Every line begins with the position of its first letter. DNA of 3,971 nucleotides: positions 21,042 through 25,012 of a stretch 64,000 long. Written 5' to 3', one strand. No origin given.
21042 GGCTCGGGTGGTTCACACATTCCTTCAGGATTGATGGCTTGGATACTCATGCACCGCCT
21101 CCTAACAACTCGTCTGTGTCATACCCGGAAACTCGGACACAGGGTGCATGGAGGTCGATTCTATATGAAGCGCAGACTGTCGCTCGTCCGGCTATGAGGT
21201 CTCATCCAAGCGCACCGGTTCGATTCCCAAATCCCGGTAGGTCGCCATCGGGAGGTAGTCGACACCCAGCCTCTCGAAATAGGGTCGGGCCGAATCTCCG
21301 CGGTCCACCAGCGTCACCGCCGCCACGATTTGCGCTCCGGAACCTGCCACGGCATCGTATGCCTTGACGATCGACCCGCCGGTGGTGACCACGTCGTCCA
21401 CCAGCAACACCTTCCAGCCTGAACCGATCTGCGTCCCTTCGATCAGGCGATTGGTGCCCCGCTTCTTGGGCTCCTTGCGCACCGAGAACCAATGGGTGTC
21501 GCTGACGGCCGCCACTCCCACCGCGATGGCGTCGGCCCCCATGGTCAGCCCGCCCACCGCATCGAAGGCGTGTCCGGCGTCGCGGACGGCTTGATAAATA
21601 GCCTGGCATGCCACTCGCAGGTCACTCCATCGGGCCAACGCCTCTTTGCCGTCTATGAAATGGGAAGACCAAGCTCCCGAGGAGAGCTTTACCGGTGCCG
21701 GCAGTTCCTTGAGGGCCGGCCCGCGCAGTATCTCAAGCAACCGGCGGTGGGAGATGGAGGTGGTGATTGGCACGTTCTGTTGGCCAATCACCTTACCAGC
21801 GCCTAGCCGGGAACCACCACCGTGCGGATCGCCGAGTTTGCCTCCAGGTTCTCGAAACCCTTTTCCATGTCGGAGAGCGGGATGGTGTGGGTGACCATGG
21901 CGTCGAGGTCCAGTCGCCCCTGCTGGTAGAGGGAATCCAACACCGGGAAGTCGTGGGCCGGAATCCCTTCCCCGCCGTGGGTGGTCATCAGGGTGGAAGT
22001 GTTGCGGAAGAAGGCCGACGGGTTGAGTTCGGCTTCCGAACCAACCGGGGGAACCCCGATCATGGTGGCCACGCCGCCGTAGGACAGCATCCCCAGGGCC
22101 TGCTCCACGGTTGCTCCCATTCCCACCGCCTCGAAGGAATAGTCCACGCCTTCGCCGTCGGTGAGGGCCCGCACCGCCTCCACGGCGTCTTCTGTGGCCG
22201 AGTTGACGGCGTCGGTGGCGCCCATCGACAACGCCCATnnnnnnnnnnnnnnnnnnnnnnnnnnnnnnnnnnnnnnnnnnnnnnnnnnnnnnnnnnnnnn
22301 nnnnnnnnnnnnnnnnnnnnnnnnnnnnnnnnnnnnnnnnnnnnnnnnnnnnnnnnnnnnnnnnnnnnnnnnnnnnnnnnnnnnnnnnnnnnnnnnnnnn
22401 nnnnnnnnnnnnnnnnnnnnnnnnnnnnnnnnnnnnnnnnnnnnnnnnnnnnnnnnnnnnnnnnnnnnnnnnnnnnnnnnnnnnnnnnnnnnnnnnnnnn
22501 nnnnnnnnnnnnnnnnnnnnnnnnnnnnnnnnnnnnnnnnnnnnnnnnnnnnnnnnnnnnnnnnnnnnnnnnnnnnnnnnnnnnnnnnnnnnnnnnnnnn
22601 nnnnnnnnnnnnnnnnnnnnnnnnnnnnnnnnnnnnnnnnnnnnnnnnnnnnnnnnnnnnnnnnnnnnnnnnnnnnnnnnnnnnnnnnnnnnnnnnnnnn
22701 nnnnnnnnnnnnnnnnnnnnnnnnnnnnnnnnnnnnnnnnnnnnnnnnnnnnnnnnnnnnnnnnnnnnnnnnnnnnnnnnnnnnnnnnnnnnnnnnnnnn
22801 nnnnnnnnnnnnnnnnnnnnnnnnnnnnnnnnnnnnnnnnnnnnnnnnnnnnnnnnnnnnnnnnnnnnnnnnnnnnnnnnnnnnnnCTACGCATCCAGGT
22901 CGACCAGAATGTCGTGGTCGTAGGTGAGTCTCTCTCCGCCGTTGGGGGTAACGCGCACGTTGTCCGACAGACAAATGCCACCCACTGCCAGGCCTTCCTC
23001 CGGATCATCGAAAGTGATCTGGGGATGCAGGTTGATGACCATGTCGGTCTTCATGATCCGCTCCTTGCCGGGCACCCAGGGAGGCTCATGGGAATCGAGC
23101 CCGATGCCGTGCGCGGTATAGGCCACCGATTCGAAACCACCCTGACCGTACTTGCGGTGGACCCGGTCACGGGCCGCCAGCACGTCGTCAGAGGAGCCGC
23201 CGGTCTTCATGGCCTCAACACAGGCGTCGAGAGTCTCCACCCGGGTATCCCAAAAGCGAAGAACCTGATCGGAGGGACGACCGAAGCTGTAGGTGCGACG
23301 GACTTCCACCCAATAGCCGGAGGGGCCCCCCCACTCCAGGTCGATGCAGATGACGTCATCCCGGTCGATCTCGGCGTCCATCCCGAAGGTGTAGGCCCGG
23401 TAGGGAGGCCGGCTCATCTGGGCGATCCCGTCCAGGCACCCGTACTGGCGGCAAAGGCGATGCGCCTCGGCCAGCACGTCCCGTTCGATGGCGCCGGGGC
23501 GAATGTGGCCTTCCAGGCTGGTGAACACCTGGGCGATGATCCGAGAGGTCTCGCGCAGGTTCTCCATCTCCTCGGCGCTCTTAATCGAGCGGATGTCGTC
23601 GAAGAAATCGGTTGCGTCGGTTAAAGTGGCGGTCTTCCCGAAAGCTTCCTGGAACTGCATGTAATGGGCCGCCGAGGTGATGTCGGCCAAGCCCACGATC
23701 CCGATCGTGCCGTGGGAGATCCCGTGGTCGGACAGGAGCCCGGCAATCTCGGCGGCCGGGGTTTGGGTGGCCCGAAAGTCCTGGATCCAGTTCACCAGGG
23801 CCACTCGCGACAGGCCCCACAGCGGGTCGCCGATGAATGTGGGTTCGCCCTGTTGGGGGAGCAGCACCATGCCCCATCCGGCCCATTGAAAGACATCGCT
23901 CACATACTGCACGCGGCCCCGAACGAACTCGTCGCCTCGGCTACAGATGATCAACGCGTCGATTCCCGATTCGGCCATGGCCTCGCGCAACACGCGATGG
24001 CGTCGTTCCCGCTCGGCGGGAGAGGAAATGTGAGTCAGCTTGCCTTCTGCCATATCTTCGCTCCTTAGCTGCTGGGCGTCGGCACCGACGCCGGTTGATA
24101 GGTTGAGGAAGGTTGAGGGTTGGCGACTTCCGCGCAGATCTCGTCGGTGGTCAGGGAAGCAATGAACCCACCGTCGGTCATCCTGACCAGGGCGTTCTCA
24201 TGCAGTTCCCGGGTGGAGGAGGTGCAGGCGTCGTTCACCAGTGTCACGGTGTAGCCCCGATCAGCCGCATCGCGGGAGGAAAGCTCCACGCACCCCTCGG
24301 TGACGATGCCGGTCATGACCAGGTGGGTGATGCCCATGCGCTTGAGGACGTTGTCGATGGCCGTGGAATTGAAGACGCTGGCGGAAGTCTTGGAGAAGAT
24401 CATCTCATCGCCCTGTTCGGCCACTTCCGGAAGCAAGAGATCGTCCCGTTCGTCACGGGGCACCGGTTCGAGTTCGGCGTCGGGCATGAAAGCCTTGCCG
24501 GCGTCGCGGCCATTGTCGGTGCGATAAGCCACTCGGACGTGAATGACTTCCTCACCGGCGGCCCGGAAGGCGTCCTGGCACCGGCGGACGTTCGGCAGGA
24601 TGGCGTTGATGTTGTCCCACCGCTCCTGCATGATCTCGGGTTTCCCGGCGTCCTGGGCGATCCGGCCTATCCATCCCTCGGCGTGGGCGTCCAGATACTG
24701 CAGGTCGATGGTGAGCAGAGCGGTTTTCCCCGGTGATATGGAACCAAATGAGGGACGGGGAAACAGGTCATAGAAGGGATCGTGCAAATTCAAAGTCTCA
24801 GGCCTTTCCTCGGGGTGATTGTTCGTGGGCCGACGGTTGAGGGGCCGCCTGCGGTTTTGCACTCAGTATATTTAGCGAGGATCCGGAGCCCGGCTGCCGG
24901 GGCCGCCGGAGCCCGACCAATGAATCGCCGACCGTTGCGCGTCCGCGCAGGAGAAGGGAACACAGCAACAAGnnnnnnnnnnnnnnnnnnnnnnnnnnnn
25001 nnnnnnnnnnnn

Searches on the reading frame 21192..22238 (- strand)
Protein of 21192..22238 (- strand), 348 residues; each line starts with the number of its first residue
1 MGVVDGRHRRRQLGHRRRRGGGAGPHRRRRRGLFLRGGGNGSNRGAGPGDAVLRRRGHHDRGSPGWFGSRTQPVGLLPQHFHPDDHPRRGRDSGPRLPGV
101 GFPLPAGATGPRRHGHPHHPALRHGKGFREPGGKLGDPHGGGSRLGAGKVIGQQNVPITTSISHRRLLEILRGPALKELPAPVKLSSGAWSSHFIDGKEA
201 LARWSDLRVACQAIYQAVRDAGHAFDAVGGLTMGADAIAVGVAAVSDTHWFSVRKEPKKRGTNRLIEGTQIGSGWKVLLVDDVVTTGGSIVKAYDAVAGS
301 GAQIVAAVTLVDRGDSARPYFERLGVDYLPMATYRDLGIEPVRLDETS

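Call 72: search_protein_families(library=pfam, proteins=[window:21192-22238:-], max_evalue=0.00001)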
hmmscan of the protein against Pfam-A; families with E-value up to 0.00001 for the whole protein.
window:21192-22238:- (348 aa): 1 family
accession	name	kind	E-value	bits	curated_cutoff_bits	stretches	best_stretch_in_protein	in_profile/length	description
PF00156.33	Pribosyltran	-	2.1e-10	40.6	26.3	1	213-318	18-131/158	Phosphoribosyl transferase domain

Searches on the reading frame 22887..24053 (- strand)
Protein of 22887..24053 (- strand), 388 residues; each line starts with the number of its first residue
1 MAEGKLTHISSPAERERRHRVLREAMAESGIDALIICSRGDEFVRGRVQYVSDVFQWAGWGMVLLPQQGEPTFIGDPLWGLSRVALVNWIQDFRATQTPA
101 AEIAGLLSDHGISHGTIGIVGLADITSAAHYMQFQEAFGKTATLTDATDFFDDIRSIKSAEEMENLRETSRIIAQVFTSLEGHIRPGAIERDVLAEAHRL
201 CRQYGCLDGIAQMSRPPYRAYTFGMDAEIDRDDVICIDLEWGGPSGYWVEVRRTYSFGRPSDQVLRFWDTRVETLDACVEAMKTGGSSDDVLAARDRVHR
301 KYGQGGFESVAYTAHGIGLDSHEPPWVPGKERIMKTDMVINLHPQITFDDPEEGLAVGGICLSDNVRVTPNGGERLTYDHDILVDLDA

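Call 70: search_protein_families(library=pfam, proteins=[window:22887-24053:-], max_evalue=0.00001)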
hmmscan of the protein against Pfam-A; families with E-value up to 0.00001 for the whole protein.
window:22887-24053:- (388 aa): 2 families
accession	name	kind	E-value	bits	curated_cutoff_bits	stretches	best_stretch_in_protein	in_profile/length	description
PF00557.29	Peptidase_M24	-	1.8e-25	90.4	23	1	164-369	1-207/208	Metallopeptidase family M24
PF01321.24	Creatinase_N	-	1.4e-08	35.8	22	1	18-157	1-128/128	Creatinase/Prolidase N-terminal domain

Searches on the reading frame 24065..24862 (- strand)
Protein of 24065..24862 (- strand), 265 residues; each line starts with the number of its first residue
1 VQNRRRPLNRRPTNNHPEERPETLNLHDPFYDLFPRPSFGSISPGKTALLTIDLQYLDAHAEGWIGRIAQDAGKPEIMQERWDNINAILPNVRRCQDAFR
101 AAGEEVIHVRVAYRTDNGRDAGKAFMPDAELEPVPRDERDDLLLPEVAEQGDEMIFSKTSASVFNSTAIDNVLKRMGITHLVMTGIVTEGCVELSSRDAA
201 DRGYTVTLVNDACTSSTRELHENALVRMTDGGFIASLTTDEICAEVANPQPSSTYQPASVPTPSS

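Call 72: search_protein_families(library=pfam, proteins=[window:24065-24862:-], max_evalue=0.00001)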
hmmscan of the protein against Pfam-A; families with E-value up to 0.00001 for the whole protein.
window:24065-24862:- (265 aa): 1 family
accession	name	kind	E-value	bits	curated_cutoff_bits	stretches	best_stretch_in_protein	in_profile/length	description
PF00857.26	Isochorismatase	-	1.7e-32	113.3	27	1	81-232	19-167/175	Isochorismatase domain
